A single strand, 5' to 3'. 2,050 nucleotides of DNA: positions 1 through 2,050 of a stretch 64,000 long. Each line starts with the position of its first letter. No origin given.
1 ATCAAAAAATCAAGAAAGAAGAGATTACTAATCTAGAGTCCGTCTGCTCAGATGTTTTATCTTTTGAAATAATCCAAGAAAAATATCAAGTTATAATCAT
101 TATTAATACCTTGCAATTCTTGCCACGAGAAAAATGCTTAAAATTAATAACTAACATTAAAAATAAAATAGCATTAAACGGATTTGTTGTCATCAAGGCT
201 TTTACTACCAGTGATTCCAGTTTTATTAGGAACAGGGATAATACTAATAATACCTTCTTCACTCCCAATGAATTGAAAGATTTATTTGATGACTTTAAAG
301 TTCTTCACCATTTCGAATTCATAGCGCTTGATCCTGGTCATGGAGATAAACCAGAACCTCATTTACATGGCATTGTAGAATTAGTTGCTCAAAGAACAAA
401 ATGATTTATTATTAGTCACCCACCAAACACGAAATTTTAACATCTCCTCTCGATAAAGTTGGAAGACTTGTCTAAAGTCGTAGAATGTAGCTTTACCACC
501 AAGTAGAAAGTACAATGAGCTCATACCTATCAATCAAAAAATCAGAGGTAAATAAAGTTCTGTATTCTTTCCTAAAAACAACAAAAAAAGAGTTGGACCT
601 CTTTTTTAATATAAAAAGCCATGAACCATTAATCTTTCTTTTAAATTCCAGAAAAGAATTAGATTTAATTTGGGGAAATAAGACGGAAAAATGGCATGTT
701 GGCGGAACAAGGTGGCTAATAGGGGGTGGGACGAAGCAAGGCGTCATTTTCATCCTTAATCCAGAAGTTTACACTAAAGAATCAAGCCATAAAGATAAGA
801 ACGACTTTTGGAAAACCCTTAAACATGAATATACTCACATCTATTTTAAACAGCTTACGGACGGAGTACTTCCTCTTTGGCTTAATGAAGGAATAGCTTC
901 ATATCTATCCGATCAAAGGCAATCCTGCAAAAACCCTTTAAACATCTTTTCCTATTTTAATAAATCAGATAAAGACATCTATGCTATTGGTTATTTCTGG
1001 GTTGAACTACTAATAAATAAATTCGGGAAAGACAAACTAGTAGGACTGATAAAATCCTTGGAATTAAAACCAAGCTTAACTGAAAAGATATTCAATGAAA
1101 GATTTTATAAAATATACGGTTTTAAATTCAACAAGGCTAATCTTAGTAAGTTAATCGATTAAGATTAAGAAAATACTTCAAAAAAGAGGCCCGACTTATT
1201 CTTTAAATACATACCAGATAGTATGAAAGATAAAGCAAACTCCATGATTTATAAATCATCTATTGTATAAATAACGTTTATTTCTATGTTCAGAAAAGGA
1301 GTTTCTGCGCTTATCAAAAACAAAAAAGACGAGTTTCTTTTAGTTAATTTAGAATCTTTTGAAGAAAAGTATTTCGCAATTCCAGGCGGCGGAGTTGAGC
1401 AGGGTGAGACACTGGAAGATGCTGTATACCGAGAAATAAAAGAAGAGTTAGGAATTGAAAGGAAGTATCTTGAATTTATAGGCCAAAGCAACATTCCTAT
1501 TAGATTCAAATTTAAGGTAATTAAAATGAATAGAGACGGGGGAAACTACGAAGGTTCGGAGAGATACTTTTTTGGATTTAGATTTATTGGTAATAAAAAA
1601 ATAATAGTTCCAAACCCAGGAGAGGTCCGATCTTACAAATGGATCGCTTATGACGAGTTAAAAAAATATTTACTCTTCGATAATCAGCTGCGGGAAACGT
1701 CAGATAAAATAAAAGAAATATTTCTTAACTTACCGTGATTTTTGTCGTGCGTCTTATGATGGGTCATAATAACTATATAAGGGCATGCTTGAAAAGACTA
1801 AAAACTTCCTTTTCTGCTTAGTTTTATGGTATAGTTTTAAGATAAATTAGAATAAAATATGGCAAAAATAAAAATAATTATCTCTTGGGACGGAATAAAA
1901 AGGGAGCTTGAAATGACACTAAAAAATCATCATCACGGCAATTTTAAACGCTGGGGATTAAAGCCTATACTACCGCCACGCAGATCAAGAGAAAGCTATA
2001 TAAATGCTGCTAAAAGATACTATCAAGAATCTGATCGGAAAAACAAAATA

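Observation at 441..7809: Interleaved repeated promoter-like elements (R1, R2) bracket the nucleotide-enzyme block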

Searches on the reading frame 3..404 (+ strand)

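Call 10: search_protein_families(library=pfam, proteins=[window:3-404:+], max_evalue=0.01)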
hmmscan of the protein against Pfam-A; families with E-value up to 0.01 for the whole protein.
window:3-404:+ (133 aa): 1 family
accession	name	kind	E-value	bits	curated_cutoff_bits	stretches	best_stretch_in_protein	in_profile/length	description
PF03848.20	TehB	-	3e-06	27.2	20.4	1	3-105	72-170/193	Tellurite resistance protein TehB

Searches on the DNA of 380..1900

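Call 84: search_rna_families(source=window, start=380, end=1900, threshold=evalue, max_evalue=1)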
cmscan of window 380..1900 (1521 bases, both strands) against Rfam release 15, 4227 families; matches with E-value up to 1: 2.
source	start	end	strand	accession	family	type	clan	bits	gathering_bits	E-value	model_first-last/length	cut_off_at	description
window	423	508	-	RF01596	plasmodium_snoR20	Gene; snRNA; snoRNA; CD-box;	-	19.7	45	0.75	1-82/82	no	small nucleolar RNA snoR20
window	569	813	+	RF02687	RAGATH-8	Gene; sRNA;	-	16.4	86.7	0.12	1-276/276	no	RAGATH-8 RNA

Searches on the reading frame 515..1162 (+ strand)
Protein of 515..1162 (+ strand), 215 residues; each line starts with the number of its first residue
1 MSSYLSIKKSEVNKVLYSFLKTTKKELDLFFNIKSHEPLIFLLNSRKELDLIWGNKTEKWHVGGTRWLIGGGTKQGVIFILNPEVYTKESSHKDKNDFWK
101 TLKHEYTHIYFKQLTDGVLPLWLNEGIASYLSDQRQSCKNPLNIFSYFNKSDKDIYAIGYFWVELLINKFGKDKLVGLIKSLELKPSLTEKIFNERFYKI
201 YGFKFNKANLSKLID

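Call 9: search_protein_families(library=pfam, proteins=[window:515-1162:+], max_evalue=0.01)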
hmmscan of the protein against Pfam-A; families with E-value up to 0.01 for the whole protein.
window:515-1162:+ (215 aa): 2 families
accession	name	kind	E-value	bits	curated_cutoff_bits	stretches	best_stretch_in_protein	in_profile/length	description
PF13485.12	Peptidase_MA_2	-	5.3e-08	33.3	32.4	1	143-205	131-188/201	Peptidase MA superfamily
PF04450.18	BSP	-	0.0084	16.4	23.8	0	86-132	88-135/207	Peptidase of plants and bacteria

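Call 12: find_encoding_contigs(protein=window:515-1162:+, flank=10000, max_places=10)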
Protein window:515-1162:+ (215 aa): no gene with exactly this product is on record in the collection.

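Call 38: list_cluster_members(proteins=[P0001, window:515-1162:+, window:1859-2368:+, window:6764-7393:-, window:4862-5788:-, window:7667-7792:+, window:1286-1738:+, window:2461-3156:-])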
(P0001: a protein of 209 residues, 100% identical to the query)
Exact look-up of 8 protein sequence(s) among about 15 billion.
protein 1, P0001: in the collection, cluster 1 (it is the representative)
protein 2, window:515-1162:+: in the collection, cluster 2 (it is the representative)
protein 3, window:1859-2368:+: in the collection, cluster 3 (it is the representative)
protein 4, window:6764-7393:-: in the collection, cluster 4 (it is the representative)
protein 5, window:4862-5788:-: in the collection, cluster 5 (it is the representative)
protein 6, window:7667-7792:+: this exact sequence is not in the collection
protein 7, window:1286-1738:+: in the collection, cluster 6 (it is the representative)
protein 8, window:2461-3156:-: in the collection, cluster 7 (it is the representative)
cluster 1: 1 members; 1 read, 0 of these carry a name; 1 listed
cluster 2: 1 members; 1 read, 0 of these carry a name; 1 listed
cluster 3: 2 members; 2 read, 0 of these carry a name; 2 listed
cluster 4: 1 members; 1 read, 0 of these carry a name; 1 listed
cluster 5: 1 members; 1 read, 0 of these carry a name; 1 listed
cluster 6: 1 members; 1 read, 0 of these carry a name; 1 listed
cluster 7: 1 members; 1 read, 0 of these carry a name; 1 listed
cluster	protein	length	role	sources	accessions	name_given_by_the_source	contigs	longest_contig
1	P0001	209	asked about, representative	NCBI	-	-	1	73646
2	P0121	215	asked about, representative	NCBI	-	-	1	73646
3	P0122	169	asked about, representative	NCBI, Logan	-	-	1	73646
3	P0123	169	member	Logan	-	-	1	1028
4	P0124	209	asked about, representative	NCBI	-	-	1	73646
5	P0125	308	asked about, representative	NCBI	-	-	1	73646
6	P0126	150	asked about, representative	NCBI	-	-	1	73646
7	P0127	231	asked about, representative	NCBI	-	-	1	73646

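Call 51: search_protein_families(library=padloc, proteins=[window:515-1162:+], max_evalue=0.01)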
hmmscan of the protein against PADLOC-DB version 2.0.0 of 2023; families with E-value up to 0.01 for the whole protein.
window:515-1162:+ (215 aa): 0 families

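Call 52: search_protein_families(library=ncbifam, proteins=[window:515-1162:+], max_evalue=0.01)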
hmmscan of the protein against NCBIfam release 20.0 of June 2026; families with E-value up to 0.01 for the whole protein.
window:515-1162:+ (215 aa): 0 families

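Call 53: find_homologous_proteins(query=window:515-1162:+, max_evalue=0.001)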
Query window:515-1162:+ (215 aa): 31 proteins with E <= 0.001 among 160 candidates.
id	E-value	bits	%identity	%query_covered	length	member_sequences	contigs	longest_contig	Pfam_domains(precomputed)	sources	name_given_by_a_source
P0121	3.6e-139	480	100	100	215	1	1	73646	PF13485.12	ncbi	-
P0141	3.2e-84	300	65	100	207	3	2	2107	PF13485.12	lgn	-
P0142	3.4e-84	300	63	100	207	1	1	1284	-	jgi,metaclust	metaclust:\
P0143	8.1e-84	299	63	100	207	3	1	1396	-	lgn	-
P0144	5.1e-83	296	64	100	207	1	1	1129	-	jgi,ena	-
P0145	5.1e-83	296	62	100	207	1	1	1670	-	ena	-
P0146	1.8e-82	294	65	100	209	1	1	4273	PF13485.12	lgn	-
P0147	1.1e-78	282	62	100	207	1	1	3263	PF13485.12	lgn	-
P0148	1.1e-78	282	63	100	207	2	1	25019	-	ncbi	-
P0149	2.8e-78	281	63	100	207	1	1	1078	PF13485.12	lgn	-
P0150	2.2e-74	268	59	100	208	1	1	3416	-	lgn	-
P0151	1.6e-68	249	55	96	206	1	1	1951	PF13485.12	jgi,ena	-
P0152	8.5e-63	230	51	99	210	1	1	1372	PF13485.12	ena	-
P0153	5.4e-54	201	49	100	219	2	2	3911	PF13485.12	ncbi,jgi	ncbi:MAG: hypothetical protein WC862_05750 [Patescibacteria group bacterium]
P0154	2.4e-53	199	48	100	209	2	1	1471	-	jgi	-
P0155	3.9e-53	198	51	100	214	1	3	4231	PF13485.12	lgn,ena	-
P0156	6.3e-52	194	49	97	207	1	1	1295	PF13485.12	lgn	-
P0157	1.3e-50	190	46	100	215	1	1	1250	PF13485.12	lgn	-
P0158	1.8e-50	190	49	100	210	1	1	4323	PF13485.12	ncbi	-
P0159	1.1e-49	187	47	96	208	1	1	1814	PF13485.12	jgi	jgi:hypothetical protein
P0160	2.2e-48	183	44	100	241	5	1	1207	PF13485.12,PF01433.27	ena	-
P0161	1.1e-47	181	46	99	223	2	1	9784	PF13485.12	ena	-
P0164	5.2e-42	162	53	63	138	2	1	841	PF13485.12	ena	-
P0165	5.9e-42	162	43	96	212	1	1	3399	PF13485.12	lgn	-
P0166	3.7e-39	153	50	77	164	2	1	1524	PF13485.12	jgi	jgi:hypothetical protein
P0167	6.5e-36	142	47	76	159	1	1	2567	PF13485.12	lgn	-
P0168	8.5e-26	109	41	87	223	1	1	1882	PF13485.12,PF01433.27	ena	-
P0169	1.5e-18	85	34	87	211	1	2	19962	PF13485.12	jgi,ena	-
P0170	1.5e-14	72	35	73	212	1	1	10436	PF13485.12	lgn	-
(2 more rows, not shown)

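Call 54: find_encoding_contigs(protein=P0148, flank=10000, max_places=3)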
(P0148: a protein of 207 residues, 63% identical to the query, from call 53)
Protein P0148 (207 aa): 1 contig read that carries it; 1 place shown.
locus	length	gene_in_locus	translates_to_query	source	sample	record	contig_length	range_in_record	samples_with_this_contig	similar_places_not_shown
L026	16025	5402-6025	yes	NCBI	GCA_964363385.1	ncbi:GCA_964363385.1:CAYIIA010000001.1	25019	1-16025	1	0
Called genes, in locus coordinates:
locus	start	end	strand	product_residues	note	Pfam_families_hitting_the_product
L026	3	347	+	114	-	?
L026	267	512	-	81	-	-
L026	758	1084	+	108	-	PF12647:RNHCP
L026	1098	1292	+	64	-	-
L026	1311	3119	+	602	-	PF13646:HEAT_2, PF01209:Ubie_methyltran, PF13847:Methyltransf_31, PF13649:Methyltransf_25 (weak)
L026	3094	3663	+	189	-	PF01928:CYTH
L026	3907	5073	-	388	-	PF03349:Toluene_X, PF13505:OMP_b-brl (faint)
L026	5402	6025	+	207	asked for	-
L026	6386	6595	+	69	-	-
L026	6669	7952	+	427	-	PF04055:Radical_SAM, PF13186:SPASM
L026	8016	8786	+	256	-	-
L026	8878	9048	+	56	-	PF13489:Methyltransf_23 (weak), PF03848:TehB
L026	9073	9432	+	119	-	-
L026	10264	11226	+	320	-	PF01209:Ubie_methyltran (weak), PF13489:Methyltransf_23 (faint), PF08241:Methyltransf_11 (weak), PF13649:Methyltransf_25 (weak), PF13847:Methyltransf_31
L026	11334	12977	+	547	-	PF00512:HisKA, PF02518:HATPase_c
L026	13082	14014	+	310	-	PF02661:Fic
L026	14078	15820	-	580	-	PF07973:tRNA_SAD, PF00587:tRNA-synt_2b, PF03129:HGTP_anticodon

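Call 55: find_encoding_contigs(protein=P0146, flank=10000, max_places=3)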
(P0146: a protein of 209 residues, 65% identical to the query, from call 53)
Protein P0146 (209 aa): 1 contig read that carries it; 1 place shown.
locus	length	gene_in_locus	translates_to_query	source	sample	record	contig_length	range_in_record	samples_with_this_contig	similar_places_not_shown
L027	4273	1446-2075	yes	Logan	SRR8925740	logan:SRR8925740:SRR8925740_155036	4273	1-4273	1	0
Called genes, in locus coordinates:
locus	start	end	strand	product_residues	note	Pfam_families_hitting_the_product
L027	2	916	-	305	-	?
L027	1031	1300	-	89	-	-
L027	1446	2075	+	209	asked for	PF13485:Peptidase_MA_2 (faint)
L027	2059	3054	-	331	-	PF08282:Hydrolase_3 (weak)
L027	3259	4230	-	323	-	PF01073:3Beta_HSD, PF01370:Epimerase, PF02719:Polysacc_synt_2, PF04321:RmlD_sub_bind, PF05368:NmrA, PF13460:NAD_binding_10, PF16363:GDP_Man_Dehyd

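Call 82: search_protein_families(library=ncbifam, proteins=[L026:6669-7952:+, L026:8016-8786:+], max_evalue=0.01)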
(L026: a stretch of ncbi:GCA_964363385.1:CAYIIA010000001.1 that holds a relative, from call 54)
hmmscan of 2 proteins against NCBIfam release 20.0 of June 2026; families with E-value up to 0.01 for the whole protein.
L026:6669-7952:+ (427 aa): 84 families (the best 25 are shown)
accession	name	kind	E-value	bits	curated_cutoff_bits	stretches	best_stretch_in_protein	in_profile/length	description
TIGR04545.1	rSAM_ahbD_hemeb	equivalog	1e-40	140.3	500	2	108-306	3-199/339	heme b synthase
TIGR04053.2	TIGR04053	equivalog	1.5e-39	136.3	395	2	106-305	9-207/366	TIGR04053 family radical SAM/SPASM domain-containing protein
TIGR03962.1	mycofact_rSAM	equivalog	9.1e-37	127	265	1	109-418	16-329/339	mycofactocin radical SAM maturase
TIGR04055.1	rSAM_NirJ2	equivalog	5e-34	118.3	500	1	110-422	5-323/326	putative heme d1 biosynthesis radical SAM protein NirJ2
NF045574.1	sacti_mat_StsB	exception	1.7e-33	116.2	625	1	98-423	89-416/466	StsB family radical SAM/SPASM domain sactipeptide maturase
NF050035.1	rSAM_WgK_link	exception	2.6e-33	115.5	650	2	101-299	7-200/367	radical SAM/SPASM peptide maturase WgkB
TIGR04051.1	rSAM_NirJ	equivalog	4.1e-32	111.5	515.45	2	106-274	3-166/354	heme d1 biosynthesis radical SAM protein NirJ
TIGR04054.1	rSAM_NirJ1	equivalog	2.9e-31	108.5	650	1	105-273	36-199/387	putative heme d1 biosynthesis radical SAM protein NirJ1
TIGR04251.1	SCM_rSAM_ScmF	equivalog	1e-30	107.4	400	2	104-273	3-171/353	SynChlorMet cassette radical SAM/SPASM protein ScmF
NF047865.1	rSAM_PapB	equivalog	1.3e-29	103.5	340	1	108-416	6-330/330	PapB family radical SAM/SPASM ranthipeptide maturase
TIGR04133.1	rSAM_w_lipo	hypoth_equivalog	1.9e-29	102.7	425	1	99-401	18-330/350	TIGR04133 family radical SAM/SPASM protein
TIGR04250.1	SCM_rSAM_ScmE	equivalog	2.1e-29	102.6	400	2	105-276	3-170/358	SynChlorMet cassette radical SAM/SPASM protein ScmE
NF041298.1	rSAM_mat_DynA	equivalog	8.5e-28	97.3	450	1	109-421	5-340/356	dynobactin maturation radical SAM/SPASM protein DynA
TIGR04347.1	pseudo_SAM_Halo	equivalog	4.4e-27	95.3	525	2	103-274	36-202/390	TIGR04347 family pseudo-SAM/SPASM protein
TIGR02109.1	PQQ_syn_pqqE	equivalog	2.1e-24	86.1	381.35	2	107-271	9-169/358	pyrroloquinoline quinone biosynthesis protein PqqE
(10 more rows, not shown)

L026:8016-8786:+ (256 aa): 0 families
